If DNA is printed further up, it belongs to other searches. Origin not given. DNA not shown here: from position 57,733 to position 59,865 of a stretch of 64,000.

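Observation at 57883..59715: Secreted M23 peptidase fused through a long coiled-coil to a lipase-like alpha/beta hydrolase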

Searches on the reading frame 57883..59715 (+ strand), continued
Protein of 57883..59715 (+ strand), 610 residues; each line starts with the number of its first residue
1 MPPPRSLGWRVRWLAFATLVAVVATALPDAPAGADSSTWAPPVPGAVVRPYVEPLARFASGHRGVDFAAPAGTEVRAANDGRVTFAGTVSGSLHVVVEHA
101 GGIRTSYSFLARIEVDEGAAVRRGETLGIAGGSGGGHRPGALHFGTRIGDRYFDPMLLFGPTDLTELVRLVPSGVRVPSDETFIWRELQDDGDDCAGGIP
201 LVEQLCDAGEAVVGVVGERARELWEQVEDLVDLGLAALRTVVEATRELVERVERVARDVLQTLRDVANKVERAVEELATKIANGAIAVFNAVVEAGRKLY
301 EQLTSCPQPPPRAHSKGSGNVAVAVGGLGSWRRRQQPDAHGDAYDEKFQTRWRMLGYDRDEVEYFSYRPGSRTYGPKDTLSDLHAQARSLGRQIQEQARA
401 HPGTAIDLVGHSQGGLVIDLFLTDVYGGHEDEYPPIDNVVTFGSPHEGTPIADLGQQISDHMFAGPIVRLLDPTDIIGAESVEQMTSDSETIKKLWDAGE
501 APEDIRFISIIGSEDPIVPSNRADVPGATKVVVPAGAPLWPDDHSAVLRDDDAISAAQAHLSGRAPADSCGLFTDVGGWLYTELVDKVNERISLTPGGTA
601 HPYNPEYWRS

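Call 62: search_protein_families(library=pfam, proteins=[L031:809-3637:-, L031:3448-4647:-, L031:4644-5969:-, L031:7605-8138:+, L031:8140-8721:-, L031:9498-10886:+], max_evalue=0.001)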
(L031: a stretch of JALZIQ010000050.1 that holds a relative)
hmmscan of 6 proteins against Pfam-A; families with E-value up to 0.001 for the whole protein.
L031:809-3637:- (942 aa): 6 families
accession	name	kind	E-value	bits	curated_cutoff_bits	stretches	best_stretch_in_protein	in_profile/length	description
PF02738.23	MoCoBD_1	-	2.9e-70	236.6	27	1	370-608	3-244/244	Molybdopterin cofactor-binding domain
PF20256.3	MoCoBD_2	-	3.7e-40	138.7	27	1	642-863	25-283/283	Molybdopterin cofactor-binding domain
PF01799.25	Fer2_2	-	1.5e-26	92.7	30.3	1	138-210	1-75/75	[2Fe-2S] binding domain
PF01315.27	Ald_Xan_dh_C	-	1.7e-19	70.6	31.3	1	249-351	6-109/110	Aldehyde oxidase and xanthine dehydrogenase, a/b hammerhead domain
PF00111.32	Fer2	-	2.1e-06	28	21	1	70-119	2-51/77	2Fe-2S iron-sulfur cluster binding domain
PF13085.11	Fer2_3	-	2.1e-05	24.9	27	1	84-142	29-89/107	2Fe-2S iron-sulfur cluster binding domain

L031:3448-4647:- (399 aa): 2 families
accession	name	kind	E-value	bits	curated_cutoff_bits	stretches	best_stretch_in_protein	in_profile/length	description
PF07687.19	M20_dimer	-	9.1e-20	71.1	21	1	178-278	2-99/107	Peptidase dimerisation domain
PF01546.33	Peptidase_M20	-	4.7e-19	69.5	24.6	1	72-388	2-203/206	Peptidase family M20/M25/M40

L031:4644-5969:- (441 aa): 1 family
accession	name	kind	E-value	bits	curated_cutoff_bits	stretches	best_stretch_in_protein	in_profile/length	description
PF00296.26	Bac_luciferase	-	3.1e-67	227.6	27.9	1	92-392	17-313/314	Luciferase-like monooxygenase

L031:7605-8138:+ (177 aa): 1 family
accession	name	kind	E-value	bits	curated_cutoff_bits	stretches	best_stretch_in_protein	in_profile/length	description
PF01863.23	YgjP-like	-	4.1e-21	76.4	26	1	97-167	131-200/207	YgjP-like, metallopeptidase domain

L031:8140-8721:- (193 aa): 1 family
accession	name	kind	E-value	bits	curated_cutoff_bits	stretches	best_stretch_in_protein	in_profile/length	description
PF00581.25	Rhodanese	-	3.8e-05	24.5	22.2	1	16-103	6-99/102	Rhodanese-like domain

L031:9498-10886:+ (462 aa): 1 family
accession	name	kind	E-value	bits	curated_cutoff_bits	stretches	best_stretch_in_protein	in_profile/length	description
PF02690.20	Na_Pi_cotrans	-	4.7e-06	27.1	29.1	1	302-406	3-107/137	Na+/Pi-cotransporter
